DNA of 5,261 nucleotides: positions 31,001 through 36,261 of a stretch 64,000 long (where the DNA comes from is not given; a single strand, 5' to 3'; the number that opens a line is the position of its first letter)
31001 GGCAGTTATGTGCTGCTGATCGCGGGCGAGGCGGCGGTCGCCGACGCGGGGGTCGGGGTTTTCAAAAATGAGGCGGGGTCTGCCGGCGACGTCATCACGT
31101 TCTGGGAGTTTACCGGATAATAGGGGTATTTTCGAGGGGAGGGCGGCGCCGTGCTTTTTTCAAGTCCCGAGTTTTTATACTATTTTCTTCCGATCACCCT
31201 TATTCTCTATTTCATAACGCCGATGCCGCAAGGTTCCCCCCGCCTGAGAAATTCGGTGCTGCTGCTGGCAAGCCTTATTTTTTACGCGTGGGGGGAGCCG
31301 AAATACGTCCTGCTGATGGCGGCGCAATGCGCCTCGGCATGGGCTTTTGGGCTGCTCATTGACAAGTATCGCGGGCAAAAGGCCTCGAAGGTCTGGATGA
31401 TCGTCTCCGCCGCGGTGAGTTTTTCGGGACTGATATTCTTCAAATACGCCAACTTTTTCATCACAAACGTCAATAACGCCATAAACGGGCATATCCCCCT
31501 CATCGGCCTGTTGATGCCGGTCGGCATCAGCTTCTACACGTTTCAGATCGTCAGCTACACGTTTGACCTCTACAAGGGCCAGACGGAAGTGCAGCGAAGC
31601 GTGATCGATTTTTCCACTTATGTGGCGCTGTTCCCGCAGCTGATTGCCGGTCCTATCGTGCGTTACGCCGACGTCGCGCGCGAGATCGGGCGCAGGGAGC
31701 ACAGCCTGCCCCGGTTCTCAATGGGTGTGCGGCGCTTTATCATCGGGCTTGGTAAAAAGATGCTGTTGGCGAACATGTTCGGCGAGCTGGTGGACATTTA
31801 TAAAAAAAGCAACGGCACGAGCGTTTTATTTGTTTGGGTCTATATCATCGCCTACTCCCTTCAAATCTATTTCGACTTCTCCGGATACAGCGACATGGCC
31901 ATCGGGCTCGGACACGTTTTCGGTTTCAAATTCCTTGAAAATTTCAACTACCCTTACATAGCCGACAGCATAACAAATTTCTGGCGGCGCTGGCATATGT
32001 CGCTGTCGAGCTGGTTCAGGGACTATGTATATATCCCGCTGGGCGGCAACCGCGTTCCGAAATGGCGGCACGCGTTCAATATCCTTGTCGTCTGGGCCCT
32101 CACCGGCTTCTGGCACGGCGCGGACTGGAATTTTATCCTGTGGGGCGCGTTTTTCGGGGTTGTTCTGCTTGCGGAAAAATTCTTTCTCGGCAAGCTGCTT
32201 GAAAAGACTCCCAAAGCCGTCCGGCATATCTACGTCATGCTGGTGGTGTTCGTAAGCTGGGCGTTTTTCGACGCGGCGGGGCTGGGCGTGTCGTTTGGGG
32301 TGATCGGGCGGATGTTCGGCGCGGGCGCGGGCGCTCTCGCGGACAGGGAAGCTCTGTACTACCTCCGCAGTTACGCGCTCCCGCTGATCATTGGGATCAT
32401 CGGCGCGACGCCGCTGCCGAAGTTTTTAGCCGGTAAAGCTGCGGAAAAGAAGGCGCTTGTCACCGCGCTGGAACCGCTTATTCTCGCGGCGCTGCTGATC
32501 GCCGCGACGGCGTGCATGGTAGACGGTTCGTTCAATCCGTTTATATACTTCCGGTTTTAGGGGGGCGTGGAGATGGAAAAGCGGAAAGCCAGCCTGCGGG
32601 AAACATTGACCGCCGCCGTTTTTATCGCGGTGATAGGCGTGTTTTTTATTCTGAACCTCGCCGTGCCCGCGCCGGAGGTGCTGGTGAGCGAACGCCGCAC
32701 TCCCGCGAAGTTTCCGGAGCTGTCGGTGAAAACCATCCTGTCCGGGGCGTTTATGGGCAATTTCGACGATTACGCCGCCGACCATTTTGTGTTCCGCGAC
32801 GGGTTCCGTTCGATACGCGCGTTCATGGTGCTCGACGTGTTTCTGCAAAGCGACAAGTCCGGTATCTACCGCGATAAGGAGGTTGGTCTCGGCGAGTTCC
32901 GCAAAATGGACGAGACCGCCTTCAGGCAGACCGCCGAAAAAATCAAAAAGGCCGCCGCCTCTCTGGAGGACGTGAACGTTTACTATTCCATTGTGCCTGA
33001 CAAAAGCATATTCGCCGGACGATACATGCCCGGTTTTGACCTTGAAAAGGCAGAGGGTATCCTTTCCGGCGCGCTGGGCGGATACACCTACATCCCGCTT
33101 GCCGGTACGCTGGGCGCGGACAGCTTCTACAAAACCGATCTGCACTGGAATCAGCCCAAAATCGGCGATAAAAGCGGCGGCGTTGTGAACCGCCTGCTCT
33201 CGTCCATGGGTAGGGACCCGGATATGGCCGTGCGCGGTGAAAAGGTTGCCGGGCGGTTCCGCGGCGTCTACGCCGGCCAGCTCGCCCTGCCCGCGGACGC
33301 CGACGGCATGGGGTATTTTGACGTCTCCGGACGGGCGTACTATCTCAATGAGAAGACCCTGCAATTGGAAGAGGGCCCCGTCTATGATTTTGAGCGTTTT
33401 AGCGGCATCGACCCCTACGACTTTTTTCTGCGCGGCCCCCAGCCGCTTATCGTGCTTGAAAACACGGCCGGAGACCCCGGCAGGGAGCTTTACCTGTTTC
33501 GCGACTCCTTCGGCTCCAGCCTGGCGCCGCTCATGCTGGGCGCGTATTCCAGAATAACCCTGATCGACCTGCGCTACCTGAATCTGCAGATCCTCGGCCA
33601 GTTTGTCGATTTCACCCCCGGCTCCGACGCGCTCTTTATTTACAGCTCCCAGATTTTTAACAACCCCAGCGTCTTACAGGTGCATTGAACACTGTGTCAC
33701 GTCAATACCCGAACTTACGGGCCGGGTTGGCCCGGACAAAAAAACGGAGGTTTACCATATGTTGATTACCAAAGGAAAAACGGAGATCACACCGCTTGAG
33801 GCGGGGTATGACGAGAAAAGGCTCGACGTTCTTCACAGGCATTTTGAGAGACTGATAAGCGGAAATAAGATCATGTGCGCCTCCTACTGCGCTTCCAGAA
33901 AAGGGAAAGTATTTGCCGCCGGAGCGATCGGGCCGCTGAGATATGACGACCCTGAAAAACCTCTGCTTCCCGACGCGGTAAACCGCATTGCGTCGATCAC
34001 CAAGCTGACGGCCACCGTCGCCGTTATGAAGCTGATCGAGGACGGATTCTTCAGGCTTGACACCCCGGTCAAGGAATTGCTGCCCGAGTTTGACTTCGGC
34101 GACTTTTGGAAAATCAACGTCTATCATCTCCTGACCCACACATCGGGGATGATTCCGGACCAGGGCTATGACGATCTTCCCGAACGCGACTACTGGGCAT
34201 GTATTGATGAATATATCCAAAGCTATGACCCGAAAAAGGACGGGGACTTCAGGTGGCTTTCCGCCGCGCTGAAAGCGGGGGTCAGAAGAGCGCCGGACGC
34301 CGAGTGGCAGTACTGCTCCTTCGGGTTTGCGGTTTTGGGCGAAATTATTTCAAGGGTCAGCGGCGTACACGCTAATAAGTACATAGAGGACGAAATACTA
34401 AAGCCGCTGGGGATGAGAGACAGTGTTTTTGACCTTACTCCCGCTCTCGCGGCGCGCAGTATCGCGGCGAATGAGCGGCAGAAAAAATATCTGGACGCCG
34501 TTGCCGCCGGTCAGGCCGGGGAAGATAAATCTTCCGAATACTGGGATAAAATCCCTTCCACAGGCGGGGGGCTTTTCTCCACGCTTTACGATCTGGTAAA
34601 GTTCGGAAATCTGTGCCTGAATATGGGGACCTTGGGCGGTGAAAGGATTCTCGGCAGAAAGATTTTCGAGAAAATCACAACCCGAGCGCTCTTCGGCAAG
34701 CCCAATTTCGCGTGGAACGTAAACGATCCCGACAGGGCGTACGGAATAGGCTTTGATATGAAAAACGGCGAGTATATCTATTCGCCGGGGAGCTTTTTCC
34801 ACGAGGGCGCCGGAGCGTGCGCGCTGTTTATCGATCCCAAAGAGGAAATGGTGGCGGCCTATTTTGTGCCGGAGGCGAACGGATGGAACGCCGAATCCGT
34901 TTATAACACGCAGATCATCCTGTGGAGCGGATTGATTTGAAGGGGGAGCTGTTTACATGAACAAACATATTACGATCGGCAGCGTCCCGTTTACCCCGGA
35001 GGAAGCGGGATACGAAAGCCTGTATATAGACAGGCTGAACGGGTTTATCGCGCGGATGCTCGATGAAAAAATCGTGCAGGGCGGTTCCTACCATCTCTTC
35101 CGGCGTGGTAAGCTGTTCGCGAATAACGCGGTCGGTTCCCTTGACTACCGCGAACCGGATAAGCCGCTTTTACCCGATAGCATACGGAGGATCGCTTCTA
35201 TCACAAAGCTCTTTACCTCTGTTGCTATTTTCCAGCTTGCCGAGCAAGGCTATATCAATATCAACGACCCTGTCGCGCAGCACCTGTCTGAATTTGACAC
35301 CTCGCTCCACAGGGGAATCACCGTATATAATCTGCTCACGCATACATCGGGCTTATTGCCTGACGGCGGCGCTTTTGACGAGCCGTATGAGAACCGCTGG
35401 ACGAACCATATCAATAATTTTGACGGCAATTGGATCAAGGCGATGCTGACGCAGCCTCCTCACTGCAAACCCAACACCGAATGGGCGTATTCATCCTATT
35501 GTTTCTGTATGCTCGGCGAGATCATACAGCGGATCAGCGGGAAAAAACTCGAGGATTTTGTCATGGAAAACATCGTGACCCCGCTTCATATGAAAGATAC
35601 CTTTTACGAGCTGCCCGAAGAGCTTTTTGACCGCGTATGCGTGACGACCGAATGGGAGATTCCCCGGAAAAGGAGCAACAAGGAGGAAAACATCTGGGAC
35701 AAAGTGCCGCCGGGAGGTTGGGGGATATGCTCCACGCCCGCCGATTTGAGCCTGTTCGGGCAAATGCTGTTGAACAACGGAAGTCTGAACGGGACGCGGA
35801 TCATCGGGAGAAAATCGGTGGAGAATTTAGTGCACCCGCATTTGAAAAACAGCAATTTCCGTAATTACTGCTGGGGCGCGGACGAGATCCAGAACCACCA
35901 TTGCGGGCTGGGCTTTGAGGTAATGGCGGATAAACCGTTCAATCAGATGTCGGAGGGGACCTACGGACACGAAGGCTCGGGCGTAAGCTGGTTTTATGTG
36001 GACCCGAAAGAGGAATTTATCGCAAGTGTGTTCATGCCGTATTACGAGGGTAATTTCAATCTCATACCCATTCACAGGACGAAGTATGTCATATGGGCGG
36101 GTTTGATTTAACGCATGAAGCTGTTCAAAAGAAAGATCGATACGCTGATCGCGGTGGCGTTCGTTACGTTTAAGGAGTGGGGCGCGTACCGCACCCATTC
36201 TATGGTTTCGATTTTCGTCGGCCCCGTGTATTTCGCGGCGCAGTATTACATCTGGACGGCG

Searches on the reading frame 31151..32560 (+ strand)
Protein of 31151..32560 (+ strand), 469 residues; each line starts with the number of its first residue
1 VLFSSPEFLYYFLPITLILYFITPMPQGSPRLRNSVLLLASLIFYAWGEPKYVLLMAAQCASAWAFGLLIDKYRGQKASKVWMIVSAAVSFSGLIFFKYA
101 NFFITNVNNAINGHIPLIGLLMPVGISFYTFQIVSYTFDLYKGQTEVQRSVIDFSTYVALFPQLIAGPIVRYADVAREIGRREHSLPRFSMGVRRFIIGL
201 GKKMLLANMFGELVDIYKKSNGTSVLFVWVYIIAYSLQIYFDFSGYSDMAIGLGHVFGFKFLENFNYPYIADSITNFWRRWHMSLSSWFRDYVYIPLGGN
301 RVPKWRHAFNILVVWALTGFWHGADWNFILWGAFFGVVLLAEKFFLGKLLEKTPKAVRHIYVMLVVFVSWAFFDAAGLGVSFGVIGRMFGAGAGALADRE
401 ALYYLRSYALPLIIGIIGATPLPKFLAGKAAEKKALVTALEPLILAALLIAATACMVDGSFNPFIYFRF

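Call 19: search_protein_families(library=pfam, proteins=[window:31151-32560:+], max_evalue=0.001)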
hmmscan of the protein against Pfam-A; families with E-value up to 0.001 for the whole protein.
window:31151-32560:+ (469 aa): 1 family
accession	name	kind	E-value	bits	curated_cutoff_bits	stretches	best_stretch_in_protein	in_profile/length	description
PF03062.24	MBOAT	-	2.8e-27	96.4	27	1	150-369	80-321/337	MBOAT, membrane-bound O-acyltransferase family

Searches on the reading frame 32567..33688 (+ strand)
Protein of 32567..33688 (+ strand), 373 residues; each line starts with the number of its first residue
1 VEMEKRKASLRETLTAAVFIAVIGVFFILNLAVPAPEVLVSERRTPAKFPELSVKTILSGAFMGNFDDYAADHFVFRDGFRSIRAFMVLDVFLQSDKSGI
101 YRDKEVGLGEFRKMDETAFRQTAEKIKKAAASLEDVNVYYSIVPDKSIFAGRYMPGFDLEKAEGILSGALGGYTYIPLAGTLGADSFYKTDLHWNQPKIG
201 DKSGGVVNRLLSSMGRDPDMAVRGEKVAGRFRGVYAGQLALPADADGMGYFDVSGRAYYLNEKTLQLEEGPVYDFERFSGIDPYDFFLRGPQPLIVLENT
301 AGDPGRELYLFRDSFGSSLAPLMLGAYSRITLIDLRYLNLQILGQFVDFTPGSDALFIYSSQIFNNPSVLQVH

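Call 19: search_protein_families(library=pfam, proteins=[window:32567-33688:+], max_evalue=0.001)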
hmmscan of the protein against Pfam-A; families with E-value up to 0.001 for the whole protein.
window:32567-33688:+ (373 aa): 1 family
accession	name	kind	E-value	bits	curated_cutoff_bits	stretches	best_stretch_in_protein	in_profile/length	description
PF14286.12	DHHW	-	2.8e-08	33.8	25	1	42-87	1-46/385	DHHW protein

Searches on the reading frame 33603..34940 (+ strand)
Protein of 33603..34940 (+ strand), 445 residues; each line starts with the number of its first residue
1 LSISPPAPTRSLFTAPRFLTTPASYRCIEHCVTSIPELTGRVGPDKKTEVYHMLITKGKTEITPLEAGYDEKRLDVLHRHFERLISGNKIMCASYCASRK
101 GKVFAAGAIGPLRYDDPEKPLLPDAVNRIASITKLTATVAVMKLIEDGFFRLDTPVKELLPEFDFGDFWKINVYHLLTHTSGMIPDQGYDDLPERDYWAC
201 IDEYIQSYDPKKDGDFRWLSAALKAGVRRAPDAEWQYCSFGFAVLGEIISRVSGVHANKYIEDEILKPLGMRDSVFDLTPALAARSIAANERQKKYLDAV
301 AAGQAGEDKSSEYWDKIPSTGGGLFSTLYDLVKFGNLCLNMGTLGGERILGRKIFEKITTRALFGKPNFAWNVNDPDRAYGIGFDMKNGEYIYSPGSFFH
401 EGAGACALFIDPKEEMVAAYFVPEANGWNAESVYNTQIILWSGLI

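Call 19: search_protein_families(library=pfam, proteins=[window:33603-34940:+], max_evalue=0.001)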
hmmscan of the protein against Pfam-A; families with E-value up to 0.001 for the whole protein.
window:33603-34940:+ (445 aa): 1 family
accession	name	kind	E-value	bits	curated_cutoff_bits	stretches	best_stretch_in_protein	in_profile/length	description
PF00144.29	Beta-lactamase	-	1.5e-47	162.8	27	1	80-422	4-308/329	Beta-lactamase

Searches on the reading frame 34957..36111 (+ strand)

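Call 18: search_protein_families(library=pfam, proteins=[window:34957-36111:+], max_evalue=0.001)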
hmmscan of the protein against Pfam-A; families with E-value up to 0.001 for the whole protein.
window:34957-36111:+ (384 aa): 1 family
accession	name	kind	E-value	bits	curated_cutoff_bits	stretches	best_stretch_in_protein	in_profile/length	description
PF00144.29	Beta-lactamase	-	4e-51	174.6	27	1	30-359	4-307/329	Beta-lactamase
